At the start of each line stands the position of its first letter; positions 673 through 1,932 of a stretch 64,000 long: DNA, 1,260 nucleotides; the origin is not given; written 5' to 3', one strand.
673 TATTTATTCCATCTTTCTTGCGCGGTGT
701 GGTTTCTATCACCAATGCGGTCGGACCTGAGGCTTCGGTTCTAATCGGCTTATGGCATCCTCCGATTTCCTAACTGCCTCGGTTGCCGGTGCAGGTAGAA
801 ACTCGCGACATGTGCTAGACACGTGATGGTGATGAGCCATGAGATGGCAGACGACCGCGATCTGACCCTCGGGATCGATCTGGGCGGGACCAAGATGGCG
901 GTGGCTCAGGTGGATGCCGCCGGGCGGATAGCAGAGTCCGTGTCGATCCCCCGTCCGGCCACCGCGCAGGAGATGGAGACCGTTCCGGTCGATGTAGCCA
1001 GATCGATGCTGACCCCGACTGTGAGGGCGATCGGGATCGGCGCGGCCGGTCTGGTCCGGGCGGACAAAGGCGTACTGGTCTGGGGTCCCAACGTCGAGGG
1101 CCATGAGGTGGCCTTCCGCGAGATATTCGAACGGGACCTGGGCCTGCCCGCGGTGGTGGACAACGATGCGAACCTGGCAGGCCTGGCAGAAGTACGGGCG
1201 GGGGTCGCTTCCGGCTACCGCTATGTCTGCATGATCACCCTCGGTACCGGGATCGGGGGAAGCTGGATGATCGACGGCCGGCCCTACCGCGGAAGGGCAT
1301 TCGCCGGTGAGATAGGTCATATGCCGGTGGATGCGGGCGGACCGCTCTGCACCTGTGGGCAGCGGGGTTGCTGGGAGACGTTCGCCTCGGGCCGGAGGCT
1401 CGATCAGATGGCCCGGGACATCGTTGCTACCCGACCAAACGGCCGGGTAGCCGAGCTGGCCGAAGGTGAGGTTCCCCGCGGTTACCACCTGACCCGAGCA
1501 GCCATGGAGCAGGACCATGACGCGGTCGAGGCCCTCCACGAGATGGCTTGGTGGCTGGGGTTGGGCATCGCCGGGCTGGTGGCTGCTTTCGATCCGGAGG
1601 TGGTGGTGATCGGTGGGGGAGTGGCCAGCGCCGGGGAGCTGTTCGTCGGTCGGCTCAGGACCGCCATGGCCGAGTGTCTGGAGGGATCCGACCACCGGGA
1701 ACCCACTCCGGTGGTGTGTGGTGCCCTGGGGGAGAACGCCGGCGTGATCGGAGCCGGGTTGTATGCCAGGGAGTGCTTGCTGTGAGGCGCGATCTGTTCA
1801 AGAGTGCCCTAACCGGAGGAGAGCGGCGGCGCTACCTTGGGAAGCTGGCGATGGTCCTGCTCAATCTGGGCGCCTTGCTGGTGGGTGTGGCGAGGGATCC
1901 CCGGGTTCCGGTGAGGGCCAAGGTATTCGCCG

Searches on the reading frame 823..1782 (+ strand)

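Call 65: search_protein_families(library=pfam, proteins=[window:823-1782:+], max_evalue=0.00001)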
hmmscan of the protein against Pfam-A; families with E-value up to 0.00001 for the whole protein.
window:823-1782:+ (320 aa): 1 family
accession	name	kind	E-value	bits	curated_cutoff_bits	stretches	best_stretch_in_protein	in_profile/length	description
PF00480.26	ROK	-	7.2e-61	206.7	22.9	1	16-315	2-291/294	ROK family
